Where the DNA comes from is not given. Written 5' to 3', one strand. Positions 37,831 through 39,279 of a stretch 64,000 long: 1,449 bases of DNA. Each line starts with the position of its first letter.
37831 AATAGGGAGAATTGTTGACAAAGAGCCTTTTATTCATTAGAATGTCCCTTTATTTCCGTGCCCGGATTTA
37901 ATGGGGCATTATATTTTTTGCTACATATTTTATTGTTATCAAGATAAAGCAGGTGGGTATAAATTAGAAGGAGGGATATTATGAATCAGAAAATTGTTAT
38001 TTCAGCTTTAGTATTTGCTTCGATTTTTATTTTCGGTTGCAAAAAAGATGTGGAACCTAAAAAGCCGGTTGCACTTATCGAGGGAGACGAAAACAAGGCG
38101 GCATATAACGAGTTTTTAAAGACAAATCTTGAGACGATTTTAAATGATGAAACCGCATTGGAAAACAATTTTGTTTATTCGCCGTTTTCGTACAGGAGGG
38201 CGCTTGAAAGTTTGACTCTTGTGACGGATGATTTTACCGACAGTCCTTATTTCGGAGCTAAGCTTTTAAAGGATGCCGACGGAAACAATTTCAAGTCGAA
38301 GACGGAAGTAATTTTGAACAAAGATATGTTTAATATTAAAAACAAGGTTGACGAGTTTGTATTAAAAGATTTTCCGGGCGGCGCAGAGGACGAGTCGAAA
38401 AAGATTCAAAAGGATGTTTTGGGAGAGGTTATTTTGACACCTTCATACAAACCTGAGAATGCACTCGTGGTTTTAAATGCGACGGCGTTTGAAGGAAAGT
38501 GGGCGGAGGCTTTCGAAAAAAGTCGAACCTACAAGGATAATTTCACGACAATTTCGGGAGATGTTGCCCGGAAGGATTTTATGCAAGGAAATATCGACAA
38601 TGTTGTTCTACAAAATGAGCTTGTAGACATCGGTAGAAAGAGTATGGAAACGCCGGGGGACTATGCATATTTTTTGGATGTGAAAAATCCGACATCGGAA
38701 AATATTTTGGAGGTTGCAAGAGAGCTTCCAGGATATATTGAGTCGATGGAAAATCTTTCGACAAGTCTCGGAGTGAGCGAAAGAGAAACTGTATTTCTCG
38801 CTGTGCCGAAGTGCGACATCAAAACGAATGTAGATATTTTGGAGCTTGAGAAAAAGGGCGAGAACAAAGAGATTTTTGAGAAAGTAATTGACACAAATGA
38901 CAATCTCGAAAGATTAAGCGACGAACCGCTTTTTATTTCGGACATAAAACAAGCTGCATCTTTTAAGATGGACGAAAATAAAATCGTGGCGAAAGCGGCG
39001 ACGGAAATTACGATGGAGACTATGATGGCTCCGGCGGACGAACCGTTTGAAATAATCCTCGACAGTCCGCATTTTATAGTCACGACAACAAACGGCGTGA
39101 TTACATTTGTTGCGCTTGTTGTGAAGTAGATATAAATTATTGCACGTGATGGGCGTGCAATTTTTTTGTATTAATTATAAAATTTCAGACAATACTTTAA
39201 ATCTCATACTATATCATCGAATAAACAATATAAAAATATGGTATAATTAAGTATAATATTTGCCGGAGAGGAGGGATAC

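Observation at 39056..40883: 1.6-kb insertion carrying a Schlafen-like AlbA_2/HATPase_c_4/HTH gene, bounded by a ~117-bp direct duplication of the serpin gene's 3' end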

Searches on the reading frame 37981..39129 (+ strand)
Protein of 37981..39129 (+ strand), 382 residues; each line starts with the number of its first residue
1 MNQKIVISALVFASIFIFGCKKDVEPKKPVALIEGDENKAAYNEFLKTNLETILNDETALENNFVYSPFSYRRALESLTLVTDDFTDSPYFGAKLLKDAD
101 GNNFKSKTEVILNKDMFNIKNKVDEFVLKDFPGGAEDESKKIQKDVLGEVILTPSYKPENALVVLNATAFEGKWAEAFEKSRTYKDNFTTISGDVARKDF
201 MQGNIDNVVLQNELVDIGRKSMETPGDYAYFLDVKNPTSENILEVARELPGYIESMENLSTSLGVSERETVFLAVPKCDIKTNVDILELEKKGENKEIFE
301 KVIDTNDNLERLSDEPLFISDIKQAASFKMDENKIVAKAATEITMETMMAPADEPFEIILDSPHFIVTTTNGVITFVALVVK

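Call 5: search_protein_families(library=pfam, proteins=[window:37981-39129:+])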
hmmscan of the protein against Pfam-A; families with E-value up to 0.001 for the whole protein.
window:37981-39129:+ (382 aa): 1 family
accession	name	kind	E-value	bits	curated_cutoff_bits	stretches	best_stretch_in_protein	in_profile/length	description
PF00079.25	Serpin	-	6e-20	72.2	27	1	152-381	144-368/370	Serpin (serine protease inhibitor)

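Call 7: find_encoding_contigs(protein=window:37981-39129:+, flank=6000, max_places=10)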
Protein window:37981-39129:+ (382 aa): 10 contigs read that carry it; 7 places shown.
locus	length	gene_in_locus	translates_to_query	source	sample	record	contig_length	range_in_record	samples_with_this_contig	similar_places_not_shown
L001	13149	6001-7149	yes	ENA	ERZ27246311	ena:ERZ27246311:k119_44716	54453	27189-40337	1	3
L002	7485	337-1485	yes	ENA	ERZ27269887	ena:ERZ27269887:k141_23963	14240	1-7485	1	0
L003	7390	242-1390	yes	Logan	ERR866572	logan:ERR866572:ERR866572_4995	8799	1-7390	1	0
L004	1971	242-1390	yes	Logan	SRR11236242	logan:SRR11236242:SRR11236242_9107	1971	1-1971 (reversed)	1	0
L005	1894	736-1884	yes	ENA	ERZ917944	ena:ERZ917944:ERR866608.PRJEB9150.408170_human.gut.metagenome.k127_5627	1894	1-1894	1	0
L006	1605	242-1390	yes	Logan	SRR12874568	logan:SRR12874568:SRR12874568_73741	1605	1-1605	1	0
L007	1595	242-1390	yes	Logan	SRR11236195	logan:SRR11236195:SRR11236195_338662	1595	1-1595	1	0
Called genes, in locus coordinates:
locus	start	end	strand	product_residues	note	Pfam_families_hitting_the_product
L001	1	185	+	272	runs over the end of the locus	-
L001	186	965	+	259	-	PF23023:Anti-Pycsar_Apyc1, PF00753:Lactamase_B, PF12706:Lactamase_B_2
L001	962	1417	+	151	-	PF02590:SPOUT_MTase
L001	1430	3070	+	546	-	PF01368:DHH, PF00571:CBS (weak), PF07085:DRTGG, PF00571:CBS, PF02833:DHHA2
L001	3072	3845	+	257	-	PF03747:ADP_ribosyl_GH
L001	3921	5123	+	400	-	PF00753:Lactamase_B, PF19583:ODP, PF12706:Lactamase_B_2 (weak), PF00258:Flavodoxin_1 (weak)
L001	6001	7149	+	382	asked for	PF00079:Serpin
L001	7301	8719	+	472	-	-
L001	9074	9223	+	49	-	PF00471:Ribosomal_L33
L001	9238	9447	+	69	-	PF00584:SecE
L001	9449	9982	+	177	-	PF02357:NusG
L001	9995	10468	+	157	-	PF03946:Ribosomal_L11_N, PF00298:Ribosomal_L11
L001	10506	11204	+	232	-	PF00687:Ribosomal_L1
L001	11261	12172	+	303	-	PF04055:Radical_SAM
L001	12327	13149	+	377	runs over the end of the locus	PF00999:Na_H_Exchanger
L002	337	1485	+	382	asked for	PF00079:Serpin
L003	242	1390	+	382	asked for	PF00079:Serpin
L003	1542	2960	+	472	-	-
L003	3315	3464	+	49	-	PF00471:Ribosomal_L33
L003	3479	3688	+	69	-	PF00584:SecE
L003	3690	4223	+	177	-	PF02357:NusG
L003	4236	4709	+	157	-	PF03946:Ribosomal_L11_N, PF00298:Ribosomal_L11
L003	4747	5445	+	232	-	PF00687:Ribosomal_L1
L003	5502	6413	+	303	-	PF04055:Radical_SAM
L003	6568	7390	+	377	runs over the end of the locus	PF00999:Na_H_Exchanger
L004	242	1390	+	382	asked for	PF00079:Serpin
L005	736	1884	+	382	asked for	PF00079:Serpin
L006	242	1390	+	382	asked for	PF00079:Serpin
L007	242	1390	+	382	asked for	PF00079:Serpin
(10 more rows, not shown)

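Call 9: find_homologous_proteins(query=window:37981-39129:+, max_evalue=1e-10)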
Query window:37981-39129:+ (382 aa): 36 proteins with E <= 1e-10 among 5985 candidates.
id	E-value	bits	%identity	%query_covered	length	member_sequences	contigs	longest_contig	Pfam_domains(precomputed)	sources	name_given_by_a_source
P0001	4.8e-233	791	96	100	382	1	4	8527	PF00079.26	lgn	-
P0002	1.1e-230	783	94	100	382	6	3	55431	PF00079.26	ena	-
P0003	1.3e-226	769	93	100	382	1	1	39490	PF00079.26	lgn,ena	-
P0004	1.6e-225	766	93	100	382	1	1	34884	PF00079.26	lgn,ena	-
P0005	2.4e-214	729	88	100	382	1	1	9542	PF00079.26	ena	-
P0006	1.1e-213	727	87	100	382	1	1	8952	PF00079.26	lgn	-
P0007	6.2e-213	724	87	100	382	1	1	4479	PF00079.26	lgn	-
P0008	2.6e-212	722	87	100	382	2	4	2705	PF00079.26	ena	-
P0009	7.3e-212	721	87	100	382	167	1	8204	PF00079.26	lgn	-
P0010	1.1e-211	720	86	100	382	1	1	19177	PF00079.26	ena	-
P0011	4.3e-211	718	86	100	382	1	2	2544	PF00079.26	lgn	-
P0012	6.9e-211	718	86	100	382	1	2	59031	PF00079.26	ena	-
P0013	8.6e-211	717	86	100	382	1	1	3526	PF00079.26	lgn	-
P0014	1.2e-210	717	86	100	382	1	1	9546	PF00079.26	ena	-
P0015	1.2e-210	717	86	100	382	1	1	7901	PF00079.26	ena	-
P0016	2.9e-210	716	86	100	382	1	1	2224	PF00079.26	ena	-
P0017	5.1e-210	715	86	100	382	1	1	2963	PF00079.26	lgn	-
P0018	1.1e-209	714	86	100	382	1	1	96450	PF00079.26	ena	-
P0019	1.1e-209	714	85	100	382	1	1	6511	PF00079.26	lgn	-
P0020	2.9e-209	712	86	100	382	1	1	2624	PF00079.26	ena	-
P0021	3.6e-209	712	86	100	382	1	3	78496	PF00079.26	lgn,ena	-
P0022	5.4e-209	711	85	100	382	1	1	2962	PF00079.26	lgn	-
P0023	8.8e-209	711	86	100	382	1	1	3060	PF00079.26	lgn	-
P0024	9.5e-209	711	86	100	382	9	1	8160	PF00079.26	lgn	-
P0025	8.6e-208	708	85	100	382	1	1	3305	PF00079.26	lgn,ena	-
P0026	8.8e-208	707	85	100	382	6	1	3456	PF00079.26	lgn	-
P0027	1.2e-207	707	85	100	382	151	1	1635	PF00079.26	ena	-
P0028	1.5e-207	707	85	100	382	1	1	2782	PF00079.26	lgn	-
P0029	2.0e-207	706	85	100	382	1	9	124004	PF00079.26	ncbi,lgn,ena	-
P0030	3.5e-207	705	85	100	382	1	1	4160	PF00079.26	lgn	-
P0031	6.5e-207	705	85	100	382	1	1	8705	PF00079.26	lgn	-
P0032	1.2e-206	704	85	100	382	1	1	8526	PF00079.26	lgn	-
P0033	4.7e-206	702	85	100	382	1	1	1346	PF00079.26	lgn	-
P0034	5.4e-206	702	86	100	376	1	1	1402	PF00079.26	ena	-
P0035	3.0e-189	647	89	88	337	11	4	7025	PF00079.26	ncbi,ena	-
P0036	6.6e-123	428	88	59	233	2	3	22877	PF00079.26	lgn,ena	-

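Call 10: find_encoding_contigs(protein=P0002, flank=6000, max_places=4)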
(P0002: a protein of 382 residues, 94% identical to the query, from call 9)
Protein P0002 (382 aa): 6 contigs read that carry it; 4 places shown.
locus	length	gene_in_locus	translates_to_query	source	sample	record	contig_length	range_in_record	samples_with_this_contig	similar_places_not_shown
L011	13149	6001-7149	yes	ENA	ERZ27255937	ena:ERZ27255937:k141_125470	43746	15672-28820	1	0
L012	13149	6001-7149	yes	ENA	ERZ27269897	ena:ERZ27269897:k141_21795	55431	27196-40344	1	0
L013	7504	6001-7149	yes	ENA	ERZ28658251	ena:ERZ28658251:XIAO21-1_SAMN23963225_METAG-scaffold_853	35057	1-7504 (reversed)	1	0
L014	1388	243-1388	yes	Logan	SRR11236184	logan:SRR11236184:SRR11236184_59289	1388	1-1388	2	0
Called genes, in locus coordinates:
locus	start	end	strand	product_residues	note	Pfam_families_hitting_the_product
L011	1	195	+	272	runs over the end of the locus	-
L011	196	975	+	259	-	PF23023:Anti-Pycsar_Apyc1, PF00753:Lactamase_B, PF12706:Lactamase_B_2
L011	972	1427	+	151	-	PF02590:SPOUT_MTase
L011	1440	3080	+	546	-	PF01368:DHH, PF00571:CBS (weak), PF07085:DRTGG, PF00571:CBS, PF02833:DHHA2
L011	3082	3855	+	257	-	PF03747:ADP_ribosyl_GH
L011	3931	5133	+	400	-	PF00753:Lactamase_B, PF19583:ODP, PF12706:Lactamase_B_2 (weak), PF00258:Flavodoxin_1 (weak)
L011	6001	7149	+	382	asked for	PF00079:Serpin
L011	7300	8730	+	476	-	PF04326:SLFN_AlbA_2, PF13749:HATPase_c_4, PF08220:HTH_DeoR (weak), PF08279:HTH_11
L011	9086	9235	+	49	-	PF00471:Ribosomal_L33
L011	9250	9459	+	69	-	PF00584:SecE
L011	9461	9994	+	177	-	PF02357:NusG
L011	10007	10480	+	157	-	PF03946:Ribosomal_L11_N, PF00298:Ribosomal_L11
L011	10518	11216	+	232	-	PF00687:Ribosomal_L1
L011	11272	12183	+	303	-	PF04055:Radical_SAM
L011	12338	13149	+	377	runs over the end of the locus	PF00999:Na_H_Exchanger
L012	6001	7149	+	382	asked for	PF00079:Serpin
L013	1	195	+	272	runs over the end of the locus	-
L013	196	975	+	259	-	PF23023:Anti-Pycsar_Apyc1, PF00753:Lactamase_B, PF12706:Lactamase_B_2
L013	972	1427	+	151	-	PF02590:SPOUT_MTase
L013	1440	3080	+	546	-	PF01368:DHH, PF00571:CBS (weak), PF07085:DRTGG, PF00571:CBS, PF02833:DHHA2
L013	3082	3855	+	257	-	PF03747:ADP_ribosyl_GH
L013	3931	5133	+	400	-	PF00753:Lactamase_B, PF19583:ODP, PF12706:Lactamase_B_2 (weak), PF00258:Flavodoxin_1 (weak)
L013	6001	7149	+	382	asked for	PF00079:Serpin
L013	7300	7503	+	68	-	?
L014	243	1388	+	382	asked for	PF00079:Serpin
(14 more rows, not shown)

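Call 11: find_encoding_contigs(protein=P0003, flank=6000, max_places=3)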
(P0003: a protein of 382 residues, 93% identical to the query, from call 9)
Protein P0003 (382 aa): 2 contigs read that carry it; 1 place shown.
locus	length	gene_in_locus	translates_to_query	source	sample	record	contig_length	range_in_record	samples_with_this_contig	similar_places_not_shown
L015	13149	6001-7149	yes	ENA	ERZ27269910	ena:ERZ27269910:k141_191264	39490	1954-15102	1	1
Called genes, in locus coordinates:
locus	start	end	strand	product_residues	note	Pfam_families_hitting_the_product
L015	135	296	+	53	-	-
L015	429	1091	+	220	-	PF02965:Met_synt_B12 (weak)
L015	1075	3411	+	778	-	PF02574:S-methyl_trans, PF03599:CdhD (faint), PF00809:Pterin_bind, PF02607:B12-binding_2, PF02310:B12-binding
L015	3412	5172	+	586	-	PF02574:S-methyl_trans, PF02219:MTHFR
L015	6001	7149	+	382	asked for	PF00079:Serpin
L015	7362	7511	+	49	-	PF00471:Ribosomal_L33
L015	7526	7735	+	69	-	PF00584:SecE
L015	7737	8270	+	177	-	PF02357:NusG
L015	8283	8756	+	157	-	PF03946:Ribosomal_L11_N, PF00298:Ribosomal_L11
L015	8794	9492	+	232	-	PF00687:Ribosomal_L1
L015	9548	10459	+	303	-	PF04055:Radical_SAM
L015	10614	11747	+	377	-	PF00999:Na_H_Exchanger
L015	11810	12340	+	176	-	-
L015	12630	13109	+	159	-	PF00210:Ferritin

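Call 12: find_encoding_contigs(protein=P0029, flank=6000, max_places=6)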
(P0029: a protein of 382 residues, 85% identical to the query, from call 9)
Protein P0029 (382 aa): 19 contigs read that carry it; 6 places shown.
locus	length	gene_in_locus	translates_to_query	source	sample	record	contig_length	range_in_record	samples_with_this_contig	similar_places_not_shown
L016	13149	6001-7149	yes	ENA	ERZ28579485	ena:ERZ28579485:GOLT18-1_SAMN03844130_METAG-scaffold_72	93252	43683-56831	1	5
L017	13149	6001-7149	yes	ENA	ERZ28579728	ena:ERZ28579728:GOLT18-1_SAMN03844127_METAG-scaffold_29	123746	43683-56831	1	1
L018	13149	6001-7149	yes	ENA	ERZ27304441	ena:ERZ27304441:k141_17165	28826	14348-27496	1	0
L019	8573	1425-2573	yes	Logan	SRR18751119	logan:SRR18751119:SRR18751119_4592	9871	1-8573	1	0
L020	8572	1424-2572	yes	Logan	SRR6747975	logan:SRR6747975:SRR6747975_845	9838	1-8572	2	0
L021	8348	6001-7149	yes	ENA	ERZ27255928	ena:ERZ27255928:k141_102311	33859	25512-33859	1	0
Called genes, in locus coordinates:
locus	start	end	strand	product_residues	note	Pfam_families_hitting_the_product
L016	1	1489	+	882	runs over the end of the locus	PF09992:NAGPA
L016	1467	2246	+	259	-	-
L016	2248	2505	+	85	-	PF00381:PTS-HPr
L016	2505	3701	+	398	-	-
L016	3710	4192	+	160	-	-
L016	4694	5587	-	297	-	PF07833:Cu_amine_oxidN1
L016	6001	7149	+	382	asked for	PF00079:Serpin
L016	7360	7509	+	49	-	PF00471:Ribosomal_L33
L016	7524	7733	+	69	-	PF00584:SecE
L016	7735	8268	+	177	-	PF02357:NusG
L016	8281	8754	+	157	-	PF03946:Ribosomal_L11_N, PF00298:Ribosomal_L11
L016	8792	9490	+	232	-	PF00687:Ribosomal_L1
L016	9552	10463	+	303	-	PF04055:Radical_SAM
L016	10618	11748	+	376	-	PF00999:Na_H_Exchanger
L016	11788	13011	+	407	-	PF01546:Peptidase_M20, PF07687:M20_dimer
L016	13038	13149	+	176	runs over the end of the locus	-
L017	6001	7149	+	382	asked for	PF00079:Serpin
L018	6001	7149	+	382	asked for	PF00079:Serpin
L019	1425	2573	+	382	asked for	PF00079:Serpin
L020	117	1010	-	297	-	PF07833:Cu_amine_oxidN1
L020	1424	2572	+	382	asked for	PF00079:Serpin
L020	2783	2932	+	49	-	PF00471:Ribosomal_L33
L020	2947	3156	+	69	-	PF00584:SecE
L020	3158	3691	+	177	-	PF02357:NusG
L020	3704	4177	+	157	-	PF03946:Ribosomal_L11_N, PF00298:Ribosomal_L11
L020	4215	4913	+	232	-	PF00687:Ribosomal_L1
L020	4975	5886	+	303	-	PF04055:Radical_SAM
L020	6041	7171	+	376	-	PF00999:Na_H_Exchanger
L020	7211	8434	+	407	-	PF01546:Peptidase_M20, PF07687:M20_dimer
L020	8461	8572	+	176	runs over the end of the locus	-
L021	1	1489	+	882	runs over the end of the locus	PF09992:NAGPA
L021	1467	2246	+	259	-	-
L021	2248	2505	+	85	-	PF00381:PTS-HPr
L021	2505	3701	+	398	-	-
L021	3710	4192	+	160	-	-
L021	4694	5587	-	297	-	PF07833:Cu_amine_oxidN1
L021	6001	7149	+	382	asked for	PF00079:Serpin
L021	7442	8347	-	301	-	?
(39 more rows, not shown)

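Call 13: find_encoding_contigs(protein=P0001, flank=6000, max_places=4)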
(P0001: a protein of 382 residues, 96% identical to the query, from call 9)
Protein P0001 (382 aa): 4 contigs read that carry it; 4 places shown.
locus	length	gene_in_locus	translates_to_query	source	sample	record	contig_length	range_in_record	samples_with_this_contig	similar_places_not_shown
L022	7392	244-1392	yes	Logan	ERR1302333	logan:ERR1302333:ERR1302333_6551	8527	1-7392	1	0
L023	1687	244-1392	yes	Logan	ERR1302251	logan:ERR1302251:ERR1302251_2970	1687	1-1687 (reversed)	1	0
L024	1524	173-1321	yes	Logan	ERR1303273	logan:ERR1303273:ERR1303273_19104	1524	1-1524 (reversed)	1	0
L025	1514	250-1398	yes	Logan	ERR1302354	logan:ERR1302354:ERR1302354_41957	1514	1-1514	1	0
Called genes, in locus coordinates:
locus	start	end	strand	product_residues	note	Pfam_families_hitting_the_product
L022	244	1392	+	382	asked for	PF00079:Serpin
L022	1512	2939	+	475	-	PF04326:SLFN_AlbA_2, PF13749:HATPase_c_4, PF08220:HTH_DeoR (weak), PF08279:HTH_11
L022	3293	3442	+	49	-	PF00471:Ribosomal_L33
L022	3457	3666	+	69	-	PF00584:SecE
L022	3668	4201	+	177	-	PF02357:NusG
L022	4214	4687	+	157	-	PF03946:Ribosomal_L11_N, PF00298:Ribosomal_L11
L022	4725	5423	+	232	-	PF00687:Ribosomal_L1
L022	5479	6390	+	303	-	PF04055:Radical_SAM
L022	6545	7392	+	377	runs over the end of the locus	PF00999:Na_H_Exchanger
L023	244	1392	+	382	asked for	PF00079:Serpin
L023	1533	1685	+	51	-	?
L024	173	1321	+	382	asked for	PF00079:Serpin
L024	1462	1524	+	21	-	?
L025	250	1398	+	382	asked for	PF00079:Serpin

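Call 29: search_protein_families(library=pfam, proteins=[L021:7442-8347:-], max_evalue=0.01)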
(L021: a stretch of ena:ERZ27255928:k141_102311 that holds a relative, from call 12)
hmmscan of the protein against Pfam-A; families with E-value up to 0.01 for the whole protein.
L021:7442-8347:- (301 aa): 0 families

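Call 30: search_protein_families(library=padloc, proteins=[window:37981-39129:+], max_evalue=0.01)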
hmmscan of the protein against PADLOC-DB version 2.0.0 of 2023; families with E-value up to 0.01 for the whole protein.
window:37981-39129:+ (382 aa): 0 families

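Call 31: search_protein_families(library=ncbifam, proteins=[window:37981-39129:+], max_evalue=0.01)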
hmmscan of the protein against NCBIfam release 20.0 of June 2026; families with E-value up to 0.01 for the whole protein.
window:37981-39129:+ (382 aa): 0 families

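Call 46: find_encoding_contigs(protein=P0004, flank=4000, max_places=3)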
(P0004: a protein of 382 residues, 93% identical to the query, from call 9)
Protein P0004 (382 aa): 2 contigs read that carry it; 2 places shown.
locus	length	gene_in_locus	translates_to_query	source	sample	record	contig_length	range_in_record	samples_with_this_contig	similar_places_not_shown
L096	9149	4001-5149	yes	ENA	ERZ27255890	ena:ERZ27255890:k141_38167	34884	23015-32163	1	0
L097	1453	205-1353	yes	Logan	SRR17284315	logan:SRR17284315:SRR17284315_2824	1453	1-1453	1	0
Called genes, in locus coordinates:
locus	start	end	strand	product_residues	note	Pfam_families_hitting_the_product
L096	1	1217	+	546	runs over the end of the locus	PF01368:DHH, PF00571:CBS (weak), PF07085:DRTGG, PF00571:CBS, PF02833:DHHA2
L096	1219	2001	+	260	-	PF03747:ADP_ribosyl_GH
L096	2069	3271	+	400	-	PF00753:Lactamase_B, PF19583:ODP, PF12706:Lactamase_B_2 (weak), PF00258:Flavodoxin_1 (weak)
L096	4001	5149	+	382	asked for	PF00079:Serpin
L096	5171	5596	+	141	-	PF08220:HTH_DeoR, PF08279:HTH_11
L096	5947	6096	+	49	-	PF00471:Ribosomal_L33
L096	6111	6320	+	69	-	PF00584:SecE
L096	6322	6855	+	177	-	PF02357:NusG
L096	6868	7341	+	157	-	PF03946:Ribosomal_L11_N, PF00298:Ribosomal_L11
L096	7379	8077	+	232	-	PF00687:Ribosomal_L1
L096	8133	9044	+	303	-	PF04055:Radical_SAM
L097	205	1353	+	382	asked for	PF00079:Serpin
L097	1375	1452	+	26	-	?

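Call 47: find_encoding_contigs(protein=P0005, flank=4000, max_places=3)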
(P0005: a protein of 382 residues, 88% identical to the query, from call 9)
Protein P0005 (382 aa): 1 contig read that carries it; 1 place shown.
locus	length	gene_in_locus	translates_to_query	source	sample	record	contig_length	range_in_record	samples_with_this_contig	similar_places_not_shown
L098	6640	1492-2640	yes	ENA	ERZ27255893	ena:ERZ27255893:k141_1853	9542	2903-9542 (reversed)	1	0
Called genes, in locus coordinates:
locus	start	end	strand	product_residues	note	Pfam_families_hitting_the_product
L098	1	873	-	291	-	?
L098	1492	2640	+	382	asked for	PF00079:Serpin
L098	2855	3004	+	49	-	PF00471:Ribosomal_L33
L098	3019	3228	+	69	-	PF00584:SecE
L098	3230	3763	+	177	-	PF02357:NusG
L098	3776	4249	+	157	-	PF03946:Ribosomal_L11_N, PF00298:Ribosomal_L11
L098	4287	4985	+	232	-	PF00687:Ribosomal_L1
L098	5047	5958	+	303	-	PF04055:Radical_SAM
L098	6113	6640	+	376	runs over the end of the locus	PF00999:Na_H_Exchanger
